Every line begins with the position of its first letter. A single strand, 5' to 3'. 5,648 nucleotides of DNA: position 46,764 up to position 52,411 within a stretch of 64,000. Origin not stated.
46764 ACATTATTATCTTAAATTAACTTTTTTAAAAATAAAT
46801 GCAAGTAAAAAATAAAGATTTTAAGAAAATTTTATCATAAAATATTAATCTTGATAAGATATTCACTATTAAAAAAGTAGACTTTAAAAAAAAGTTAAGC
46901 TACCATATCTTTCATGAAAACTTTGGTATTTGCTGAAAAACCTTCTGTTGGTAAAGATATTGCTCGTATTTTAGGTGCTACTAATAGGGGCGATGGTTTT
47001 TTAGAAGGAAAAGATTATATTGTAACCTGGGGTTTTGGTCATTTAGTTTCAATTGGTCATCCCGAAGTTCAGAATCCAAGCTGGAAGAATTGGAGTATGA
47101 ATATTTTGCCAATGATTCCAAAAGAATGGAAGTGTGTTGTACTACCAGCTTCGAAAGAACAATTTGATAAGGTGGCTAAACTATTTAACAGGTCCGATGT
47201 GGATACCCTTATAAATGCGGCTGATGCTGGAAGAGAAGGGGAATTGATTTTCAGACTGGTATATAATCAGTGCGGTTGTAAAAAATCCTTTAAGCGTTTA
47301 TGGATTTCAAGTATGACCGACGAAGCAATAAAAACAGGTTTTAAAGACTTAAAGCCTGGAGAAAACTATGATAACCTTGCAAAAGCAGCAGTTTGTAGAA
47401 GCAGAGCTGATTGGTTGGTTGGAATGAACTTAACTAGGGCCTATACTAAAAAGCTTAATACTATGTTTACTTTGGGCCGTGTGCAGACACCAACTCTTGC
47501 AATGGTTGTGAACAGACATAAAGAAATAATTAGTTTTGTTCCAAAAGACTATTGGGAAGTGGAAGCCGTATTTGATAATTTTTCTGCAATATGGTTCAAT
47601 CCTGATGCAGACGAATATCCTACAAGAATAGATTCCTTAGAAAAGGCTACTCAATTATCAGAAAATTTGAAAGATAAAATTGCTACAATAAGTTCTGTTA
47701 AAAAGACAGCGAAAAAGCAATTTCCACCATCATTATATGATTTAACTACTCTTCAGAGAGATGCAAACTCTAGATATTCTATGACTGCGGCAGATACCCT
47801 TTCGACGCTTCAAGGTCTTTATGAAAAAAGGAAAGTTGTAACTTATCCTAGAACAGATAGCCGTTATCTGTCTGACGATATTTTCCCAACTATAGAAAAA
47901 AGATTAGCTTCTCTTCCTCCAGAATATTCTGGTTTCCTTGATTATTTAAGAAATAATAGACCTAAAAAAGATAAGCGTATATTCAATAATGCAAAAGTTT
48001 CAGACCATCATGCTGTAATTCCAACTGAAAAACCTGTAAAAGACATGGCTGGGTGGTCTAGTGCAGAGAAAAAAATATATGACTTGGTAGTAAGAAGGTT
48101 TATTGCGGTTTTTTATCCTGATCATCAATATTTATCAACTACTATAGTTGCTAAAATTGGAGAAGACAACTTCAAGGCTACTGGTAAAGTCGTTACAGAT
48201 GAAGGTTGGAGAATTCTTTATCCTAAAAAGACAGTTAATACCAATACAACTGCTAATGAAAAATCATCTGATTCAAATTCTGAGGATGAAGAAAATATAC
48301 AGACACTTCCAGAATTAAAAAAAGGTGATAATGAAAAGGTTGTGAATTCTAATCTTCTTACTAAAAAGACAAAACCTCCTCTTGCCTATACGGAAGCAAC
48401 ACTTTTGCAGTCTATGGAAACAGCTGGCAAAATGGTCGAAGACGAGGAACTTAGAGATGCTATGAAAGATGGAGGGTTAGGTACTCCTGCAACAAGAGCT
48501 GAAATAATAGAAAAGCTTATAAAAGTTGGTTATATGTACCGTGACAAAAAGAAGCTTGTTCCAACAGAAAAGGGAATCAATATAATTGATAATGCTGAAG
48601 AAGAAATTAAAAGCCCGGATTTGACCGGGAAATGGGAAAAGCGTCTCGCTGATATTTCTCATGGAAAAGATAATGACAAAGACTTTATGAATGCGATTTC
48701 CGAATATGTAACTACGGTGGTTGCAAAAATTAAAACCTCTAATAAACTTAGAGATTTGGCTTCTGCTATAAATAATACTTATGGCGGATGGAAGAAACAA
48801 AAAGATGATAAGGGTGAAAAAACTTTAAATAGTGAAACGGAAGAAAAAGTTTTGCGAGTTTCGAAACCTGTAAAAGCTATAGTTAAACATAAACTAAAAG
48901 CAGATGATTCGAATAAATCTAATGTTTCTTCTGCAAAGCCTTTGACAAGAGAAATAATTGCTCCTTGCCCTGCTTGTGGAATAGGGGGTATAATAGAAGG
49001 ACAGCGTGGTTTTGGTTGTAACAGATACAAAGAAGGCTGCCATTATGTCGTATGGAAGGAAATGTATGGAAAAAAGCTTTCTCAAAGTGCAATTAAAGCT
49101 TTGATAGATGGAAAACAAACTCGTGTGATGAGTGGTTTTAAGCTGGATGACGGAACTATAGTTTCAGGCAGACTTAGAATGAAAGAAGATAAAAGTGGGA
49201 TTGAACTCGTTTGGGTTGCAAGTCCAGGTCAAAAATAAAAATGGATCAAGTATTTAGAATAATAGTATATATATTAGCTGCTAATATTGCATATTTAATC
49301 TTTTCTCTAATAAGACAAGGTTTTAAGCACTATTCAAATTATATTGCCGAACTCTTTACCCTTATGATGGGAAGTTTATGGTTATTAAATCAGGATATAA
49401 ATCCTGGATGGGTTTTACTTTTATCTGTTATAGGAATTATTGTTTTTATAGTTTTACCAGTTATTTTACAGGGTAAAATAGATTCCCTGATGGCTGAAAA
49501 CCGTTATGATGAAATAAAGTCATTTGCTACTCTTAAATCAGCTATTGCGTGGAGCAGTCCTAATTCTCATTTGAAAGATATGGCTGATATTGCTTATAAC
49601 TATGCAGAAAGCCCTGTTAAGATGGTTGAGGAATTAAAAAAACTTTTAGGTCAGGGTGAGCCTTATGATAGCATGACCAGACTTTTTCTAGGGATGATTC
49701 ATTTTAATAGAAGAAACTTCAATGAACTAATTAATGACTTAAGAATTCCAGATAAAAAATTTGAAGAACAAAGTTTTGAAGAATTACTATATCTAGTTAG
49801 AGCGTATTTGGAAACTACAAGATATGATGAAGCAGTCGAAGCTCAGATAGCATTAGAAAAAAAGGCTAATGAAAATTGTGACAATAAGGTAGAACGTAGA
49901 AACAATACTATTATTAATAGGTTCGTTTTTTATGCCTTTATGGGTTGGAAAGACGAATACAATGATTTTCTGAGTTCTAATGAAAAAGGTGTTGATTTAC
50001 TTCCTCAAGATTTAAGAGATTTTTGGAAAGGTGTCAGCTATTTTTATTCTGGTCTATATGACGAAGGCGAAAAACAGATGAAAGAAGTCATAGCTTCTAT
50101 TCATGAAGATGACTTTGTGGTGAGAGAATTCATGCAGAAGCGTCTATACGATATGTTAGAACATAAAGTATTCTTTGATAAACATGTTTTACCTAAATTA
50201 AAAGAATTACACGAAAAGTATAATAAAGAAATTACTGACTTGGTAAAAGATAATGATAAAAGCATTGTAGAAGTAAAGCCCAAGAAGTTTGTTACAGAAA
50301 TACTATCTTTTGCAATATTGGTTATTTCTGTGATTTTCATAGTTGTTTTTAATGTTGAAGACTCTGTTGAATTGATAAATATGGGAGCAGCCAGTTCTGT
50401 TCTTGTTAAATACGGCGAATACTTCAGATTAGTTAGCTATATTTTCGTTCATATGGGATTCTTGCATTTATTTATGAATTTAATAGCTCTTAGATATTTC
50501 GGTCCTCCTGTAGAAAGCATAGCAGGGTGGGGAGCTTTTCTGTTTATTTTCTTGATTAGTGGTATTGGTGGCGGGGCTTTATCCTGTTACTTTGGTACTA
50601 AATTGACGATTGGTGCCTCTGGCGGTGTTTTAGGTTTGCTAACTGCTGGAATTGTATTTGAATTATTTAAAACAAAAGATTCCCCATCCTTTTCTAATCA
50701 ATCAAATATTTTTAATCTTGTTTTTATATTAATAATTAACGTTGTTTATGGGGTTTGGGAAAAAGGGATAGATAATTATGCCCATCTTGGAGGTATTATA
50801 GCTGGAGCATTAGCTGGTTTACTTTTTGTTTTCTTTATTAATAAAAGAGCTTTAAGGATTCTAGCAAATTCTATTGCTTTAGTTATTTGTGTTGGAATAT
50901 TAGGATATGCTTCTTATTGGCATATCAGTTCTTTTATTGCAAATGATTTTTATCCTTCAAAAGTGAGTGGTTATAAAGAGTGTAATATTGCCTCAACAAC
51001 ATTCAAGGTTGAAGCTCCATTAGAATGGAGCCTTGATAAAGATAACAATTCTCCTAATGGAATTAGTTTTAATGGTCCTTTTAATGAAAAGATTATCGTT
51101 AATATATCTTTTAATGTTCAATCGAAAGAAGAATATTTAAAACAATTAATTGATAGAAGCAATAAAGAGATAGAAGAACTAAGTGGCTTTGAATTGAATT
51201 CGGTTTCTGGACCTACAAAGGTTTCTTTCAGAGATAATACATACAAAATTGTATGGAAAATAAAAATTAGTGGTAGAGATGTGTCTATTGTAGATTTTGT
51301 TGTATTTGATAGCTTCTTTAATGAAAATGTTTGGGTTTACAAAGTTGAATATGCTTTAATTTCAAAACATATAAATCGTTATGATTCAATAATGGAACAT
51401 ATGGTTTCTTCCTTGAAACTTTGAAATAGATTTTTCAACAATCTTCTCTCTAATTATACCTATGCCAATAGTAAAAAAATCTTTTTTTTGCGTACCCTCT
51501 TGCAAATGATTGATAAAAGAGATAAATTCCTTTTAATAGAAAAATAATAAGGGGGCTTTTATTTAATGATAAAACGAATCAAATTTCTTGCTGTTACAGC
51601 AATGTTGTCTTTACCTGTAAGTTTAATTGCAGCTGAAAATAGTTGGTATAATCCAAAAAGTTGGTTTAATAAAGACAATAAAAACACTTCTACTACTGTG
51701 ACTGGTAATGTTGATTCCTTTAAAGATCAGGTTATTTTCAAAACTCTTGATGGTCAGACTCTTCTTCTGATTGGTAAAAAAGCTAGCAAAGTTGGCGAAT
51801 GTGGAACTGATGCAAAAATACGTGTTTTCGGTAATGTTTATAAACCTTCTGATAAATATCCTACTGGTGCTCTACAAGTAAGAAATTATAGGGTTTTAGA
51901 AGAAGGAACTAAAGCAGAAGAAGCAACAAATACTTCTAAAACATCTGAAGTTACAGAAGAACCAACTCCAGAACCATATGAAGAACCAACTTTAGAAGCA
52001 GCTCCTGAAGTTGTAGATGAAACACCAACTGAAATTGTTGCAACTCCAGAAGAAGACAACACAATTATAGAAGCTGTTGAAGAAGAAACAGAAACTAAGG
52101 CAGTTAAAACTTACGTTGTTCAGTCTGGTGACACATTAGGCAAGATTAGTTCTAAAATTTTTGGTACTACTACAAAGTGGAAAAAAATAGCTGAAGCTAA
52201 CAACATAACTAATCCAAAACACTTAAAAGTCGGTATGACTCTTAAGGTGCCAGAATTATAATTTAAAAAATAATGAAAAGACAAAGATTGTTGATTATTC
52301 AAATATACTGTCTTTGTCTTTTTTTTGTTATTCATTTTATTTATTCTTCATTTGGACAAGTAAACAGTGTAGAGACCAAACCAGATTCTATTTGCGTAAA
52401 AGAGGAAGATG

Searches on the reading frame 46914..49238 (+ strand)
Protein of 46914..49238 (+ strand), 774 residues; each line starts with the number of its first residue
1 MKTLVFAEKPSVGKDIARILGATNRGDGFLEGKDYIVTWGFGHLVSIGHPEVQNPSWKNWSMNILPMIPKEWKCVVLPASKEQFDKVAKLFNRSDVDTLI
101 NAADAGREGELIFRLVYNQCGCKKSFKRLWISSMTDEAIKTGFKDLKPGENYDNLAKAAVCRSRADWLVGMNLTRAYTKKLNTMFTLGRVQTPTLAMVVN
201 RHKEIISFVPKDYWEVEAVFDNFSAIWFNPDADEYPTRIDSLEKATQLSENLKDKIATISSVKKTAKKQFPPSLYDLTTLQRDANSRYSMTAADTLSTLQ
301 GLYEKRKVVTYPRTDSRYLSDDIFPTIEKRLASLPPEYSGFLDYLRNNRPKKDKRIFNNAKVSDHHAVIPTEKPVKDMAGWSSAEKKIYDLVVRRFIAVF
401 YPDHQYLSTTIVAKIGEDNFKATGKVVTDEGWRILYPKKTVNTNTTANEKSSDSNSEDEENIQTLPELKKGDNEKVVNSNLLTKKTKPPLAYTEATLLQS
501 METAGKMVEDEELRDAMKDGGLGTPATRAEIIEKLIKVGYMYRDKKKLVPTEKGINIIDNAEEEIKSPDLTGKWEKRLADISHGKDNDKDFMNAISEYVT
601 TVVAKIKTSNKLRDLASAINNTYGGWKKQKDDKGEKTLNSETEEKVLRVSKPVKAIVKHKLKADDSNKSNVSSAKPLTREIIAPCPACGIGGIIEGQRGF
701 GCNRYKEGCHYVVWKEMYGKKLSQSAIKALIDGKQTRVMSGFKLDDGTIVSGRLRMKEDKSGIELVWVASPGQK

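Call 11: search_protein_families(library=pfam, proteins=[window:46914-49238:+], max_evalue=0.001)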
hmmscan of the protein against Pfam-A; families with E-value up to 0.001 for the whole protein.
window:46914-49238:+ (774 aa): 3 families
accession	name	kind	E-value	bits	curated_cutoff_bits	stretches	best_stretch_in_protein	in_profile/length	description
PF01131.25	Topoisom_bac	-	8.7e-123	410.8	35.1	1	151-592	2-410/411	DNA topoisomerase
PF01751.28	Toprim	-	2.1e-08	34.6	23.1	1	4-133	2-95/96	Toprim domain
PF13342.12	Toprim_Crpt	-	4.6e-08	33.4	32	1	708-763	1-55/60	C-terminal repeat of topoisomerase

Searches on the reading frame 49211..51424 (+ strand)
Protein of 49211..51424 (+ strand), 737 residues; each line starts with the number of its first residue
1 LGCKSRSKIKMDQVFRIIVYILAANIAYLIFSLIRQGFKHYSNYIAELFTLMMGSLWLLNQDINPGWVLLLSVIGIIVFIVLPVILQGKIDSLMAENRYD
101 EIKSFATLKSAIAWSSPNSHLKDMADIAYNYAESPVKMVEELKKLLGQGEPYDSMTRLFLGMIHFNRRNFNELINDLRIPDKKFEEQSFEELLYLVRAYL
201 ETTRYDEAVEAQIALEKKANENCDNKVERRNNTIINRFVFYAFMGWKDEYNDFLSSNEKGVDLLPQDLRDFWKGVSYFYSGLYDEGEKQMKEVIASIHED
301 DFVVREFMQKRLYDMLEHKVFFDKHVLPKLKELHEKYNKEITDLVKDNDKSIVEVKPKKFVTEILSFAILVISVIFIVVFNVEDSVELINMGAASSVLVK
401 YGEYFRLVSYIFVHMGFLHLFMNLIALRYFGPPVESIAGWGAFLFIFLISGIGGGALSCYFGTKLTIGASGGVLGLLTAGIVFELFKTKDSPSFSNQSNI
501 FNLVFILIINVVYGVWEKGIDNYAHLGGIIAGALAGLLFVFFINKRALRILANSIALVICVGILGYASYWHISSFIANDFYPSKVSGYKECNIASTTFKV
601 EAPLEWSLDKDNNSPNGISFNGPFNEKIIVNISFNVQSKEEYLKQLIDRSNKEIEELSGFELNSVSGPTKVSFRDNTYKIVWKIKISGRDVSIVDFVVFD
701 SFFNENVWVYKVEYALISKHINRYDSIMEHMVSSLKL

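Call 11: search_protein_families(library=pfam, proteins=[window:49211-51424:+], max_evalue=0.001)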
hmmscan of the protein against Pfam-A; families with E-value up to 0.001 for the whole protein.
window:49211-51424:+ (737 aa): 1 family
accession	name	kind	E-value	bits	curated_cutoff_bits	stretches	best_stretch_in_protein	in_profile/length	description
PF01694.28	Rhomboid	-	1.1e-29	103.9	22.6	1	402-539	2-140/143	Rhomboid domain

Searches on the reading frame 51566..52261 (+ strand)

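Call 11: search_protein_families(library=pfam, proteins=[window:51566-52261:+], max_evalue=0.001)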
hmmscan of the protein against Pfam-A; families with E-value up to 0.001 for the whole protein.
window:51566-52261:+ (231 aa): 3 families
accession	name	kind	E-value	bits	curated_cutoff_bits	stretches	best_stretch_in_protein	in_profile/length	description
PF01476.26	LysM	-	1.2e-12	47.9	20.9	1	183-229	1-43/43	LysM domain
PF23472.1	LysM2_CERK1_LYK3_4_5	-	1.2e-06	28.8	27.4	1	181-229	6-54/56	LYK3/4/5 LysM2 domain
PF23457.1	LysM2_NFP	-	5.1e-05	23.7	36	1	182-229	7-54/56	NFP LysM2 domain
